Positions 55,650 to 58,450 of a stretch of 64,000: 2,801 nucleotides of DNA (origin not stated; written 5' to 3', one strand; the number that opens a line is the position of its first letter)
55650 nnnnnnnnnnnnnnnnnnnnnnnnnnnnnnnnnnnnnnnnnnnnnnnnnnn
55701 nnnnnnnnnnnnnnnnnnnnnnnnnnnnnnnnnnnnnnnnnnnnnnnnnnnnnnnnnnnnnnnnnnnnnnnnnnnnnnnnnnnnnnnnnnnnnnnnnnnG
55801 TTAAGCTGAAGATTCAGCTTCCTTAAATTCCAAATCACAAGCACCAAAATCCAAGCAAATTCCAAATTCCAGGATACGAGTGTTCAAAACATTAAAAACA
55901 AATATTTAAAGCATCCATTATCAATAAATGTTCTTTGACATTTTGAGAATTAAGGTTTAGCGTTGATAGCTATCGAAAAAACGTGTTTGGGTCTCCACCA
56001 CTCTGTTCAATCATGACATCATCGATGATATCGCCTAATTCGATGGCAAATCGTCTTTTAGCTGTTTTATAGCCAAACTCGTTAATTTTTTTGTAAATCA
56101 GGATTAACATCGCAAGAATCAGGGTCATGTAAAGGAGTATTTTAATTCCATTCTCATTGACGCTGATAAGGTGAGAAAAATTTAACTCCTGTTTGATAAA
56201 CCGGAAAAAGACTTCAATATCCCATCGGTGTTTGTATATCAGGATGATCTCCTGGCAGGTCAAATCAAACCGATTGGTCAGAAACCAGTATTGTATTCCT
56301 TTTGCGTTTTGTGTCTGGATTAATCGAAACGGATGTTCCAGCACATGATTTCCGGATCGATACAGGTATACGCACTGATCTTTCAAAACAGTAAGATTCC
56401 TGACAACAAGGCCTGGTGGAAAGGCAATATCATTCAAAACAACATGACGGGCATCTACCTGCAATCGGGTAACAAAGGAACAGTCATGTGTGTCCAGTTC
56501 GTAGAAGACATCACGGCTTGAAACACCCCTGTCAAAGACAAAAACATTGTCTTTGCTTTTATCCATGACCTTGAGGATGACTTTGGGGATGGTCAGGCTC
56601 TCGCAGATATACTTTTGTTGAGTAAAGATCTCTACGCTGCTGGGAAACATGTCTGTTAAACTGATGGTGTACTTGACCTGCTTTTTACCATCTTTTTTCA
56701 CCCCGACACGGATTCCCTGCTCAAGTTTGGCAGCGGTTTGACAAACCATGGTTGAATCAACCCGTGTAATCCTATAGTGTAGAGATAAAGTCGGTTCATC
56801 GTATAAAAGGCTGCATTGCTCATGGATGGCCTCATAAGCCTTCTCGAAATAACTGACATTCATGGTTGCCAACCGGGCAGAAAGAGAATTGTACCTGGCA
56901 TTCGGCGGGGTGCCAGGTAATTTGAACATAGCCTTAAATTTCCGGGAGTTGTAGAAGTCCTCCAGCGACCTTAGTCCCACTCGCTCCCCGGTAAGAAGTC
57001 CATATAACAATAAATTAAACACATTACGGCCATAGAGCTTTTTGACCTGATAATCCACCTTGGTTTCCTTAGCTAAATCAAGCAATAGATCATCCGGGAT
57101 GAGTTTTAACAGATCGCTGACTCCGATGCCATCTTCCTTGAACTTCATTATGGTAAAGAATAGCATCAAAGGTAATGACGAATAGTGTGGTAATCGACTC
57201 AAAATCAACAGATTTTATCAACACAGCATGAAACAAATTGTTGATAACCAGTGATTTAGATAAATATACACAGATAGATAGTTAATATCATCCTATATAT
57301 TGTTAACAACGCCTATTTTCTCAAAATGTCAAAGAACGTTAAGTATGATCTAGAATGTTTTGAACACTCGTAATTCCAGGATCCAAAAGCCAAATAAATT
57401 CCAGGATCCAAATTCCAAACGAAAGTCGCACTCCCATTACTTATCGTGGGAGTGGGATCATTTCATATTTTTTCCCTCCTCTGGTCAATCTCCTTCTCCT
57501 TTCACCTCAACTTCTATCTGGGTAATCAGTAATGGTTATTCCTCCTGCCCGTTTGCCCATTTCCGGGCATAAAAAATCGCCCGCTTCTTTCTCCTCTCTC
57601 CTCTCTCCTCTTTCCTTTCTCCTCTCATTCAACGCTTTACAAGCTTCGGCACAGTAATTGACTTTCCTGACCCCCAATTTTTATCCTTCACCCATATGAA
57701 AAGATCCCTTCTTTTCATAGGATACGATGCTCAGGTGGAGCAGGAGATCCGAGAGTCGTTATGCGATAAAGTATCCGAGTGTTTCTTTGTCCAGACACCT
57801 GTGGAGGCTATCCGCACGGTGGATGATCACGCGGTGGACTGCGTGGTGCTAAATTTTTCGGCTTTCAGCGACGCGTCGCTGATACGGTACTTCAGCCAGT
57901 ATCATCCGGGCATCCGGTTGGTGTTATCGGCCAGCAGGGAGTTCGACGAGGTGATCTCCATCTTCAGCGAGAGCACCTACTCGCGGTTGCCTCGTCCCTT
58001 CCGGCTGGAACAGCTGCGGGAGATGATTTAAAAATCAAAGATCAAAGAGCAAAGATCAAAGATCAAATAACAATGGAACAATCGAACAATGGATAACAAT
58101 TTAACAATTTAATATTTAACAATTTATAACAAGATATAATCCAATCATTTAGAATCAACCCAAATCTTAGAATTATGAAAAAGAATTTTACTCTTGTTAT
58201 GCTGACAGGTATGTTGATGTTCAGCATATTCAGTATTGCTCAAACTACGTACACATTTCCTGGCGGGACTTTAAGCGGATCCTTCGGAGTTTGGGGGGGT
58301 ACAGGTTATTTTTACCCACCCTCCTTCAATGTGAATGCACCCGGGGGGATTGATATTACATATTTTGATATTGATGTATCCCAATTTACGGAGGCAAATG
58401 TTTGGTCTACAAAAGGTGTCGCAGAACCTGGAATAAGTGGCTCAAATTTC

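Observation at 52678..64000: Kinase / sigma-54 activator, IS insertion, pseudo-receiver and giant surface protein: candidate sigma-54-controlled adhesin locus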

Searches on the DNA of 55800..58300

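Call 56: search_rna_families(source=window, start=55800, end=58300, threshold=evalue, max_evalue=1)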
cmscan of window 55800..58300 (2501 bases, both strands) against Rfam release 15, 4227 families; matches with E-value up to 1: 0.
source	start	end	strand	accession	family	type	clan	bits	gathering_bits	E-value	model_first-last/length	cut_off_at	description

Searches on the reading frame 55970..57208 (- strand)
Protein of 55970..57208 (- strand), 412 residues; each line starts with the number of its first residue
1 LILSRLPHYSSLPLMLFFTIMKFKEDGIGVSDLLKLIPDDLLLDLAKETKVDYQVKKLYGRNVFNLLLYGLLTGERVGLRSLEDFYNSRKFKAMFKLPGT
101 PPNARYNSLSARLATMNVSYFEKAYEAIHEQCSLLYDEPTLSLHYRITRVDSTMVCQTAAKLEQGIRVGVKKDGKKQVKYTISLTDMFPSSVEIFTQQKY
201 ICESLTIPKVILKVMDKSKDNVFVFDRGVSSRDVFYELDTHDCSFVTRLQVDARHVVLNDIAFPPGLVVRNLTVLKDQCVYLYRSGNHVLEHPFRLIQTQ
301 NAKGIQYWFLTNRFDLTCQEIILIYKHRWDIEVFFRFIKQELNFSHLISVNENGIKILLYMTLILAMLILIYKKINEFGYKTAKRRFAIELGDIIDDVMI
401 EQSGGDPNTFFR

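Call 5: search_protein_families(library=pfam, proteins=[window:55970-57208:-], max_evalue=0.01)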
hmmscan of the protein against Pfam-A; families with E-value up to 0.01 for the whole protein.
window:55970-57208:- (412 aa): 3 families
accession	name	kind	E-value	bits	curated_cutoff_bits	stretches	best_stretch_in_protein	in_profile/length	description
PF01609.27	DDE_Tnp_1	-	7.1e-13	49.2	23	1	219-368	76-200/200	Transposase DDE domain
PF04693.18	DDE_Tnp_2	-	0.0014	18.4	20.2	1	294-366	242-315/327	Archaeal putative transposase ISC1217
PF14294.11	DUF4372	-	0.0021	18.6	25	1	32-84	8-59/74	Domain of unknown function (DUF4372)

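Call 6: search_protein_families(library=ncbifam, proteins=[window:55970-57208:-], max_evalue=0.01)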
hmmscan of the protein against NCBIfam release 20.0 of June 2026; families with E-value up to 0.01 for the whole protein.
window:55970-57208:- (412 aa): 9 families
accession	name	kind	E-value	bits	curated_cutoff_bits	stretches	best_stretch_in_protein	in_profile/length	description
NF033592.1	transpos_IS4_1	equivalog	1.3e-37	129.6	115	1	33-369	1-328/332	IS4 family transposase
NF033559.2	transpos_IS1634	equivalog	8.2e-17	61.4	100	2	41-253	44-243/483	IS1634 family transposase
NF049925.1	transpos_IS4_4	equivalog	2.5e-09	36.4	250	1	291-346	286-343/449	IS4 family transposase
NF049999.1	transpos_IS701_3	equivalog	7.7e-07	28.3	170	1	302-374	290-362/412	IS701 family transposase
NF049921.1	transpos_IS701_2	equivalog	2.1e-06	27.4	250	1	221-346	146-264/318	IS701 family transposase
NF033591.1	transpos_IS4_2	equivalog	2.7e-06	26.7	152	1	212-369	111-277/340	IS4 family transposase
NF033540.2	transpos_IS701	equivalog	3.6e-06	26.5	150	1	302-346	292-336/363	IS701 family transposase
NF041680.1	transp_NF041680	equivalog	1.3e-05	24.5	440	1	307-345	300-341/439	NF041680 family putative transposase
NF033590.1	transpos_IS4_3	equivalog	0.00053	19.1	160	1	301-376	248-326/405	IS4 family transposase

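Call 68: find_encoding_contigs(protein=window:55970-57166:-, flank=3000, max_places=10)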
Protein window:55970-57166:- (398 aa): 10 contigs read that carry it; 7 places shown.
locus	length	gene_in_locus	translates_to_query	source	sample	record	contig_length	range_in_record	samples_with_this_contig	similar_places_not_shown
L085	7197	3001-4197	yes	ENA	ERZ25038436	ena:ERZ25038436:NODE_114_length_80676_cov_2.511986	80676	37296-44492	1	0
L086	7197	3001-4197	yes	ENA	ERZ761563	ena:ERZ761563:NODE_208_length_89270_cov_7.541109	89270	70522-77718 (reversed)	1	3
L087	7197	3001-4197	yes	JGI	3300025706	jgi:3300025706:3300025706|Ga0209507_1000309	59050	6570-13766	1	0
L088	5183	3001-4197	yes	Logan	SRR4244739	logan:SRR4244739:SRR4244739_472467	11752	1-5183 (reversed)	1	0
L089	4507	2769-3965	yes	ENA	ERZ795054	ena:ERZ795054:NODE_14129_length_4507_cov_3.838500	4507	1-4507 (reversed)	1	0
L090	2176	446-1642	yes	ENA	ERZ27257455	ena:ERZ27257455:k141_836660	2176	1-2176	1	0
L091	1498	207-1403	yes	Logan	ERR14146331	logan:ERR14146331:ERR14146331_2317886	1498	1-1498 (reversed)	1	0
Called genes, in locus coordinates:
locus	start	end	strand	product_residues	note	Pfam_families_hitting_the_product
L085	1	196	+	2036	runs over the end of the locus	PF01835:MG2, PF07703:A2M_BRD, PF00207:A2M, PF17973:bMG10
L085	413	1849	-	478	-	PF18962:Por_Secre_tail (weak)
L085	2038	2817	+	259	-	PF13715:CarbopepD_reg_2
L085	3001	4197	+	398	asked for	PF01609:DDE_Tnp_1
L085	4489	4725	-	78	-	PF02823:ATP-synt_DE_N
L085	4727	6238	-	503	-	PF02874:ATP-synt_ab_N, PF00006:ATP-synt_ab, PF22919:ATP-synt_VA_C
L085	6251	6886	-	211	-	PF01252:Peptidase_A8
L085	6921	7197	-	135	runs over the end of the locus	PF01258:zf-dskA_traR (weak)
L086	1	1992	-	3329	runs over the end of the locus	PF05048:NosD (weak), PF13229:Beta_helix, PF12708:Pect-lyase_RHGA_epim (weak), PF13229:Beta_helix, PF18962:Por_Secre_tail (faint), PF13573:SprB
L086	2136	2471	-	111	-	-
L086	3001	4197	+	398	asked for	PF01609:DDE_Tnp_1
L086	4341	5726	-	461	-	PF00072:Response_reg, PF01078:Mg_chelatase (faint), PF00158:Sigma54_activat, PF14532:Sigma54_activ_2, PF07724:AAA_2 (faint), PF07728:AAA_5, PF25601:AAA_lid_14, PF02954:HTH_8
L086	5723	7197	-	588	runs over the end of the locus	PF13188:PAS_8 (faint), PF13426:PAS_9, PF08447:PAS_3 (weak), PF13185:GAF_2, PF00512:HisKA (weak), PF02518:HATPase_c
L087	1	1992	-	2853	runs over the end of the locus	?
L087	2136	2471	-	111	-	-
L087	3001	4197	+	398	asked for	PF01609:DDE_Tnp_1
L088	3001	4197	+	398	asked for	PF01609:DDE_Tnp_1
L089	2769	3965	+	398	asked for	PF01609:DDE_Tnp_1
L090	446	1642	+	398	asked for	PF01609:DDE_Tnp_1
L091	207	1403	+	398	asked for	PF01609:DDE_Tnp_1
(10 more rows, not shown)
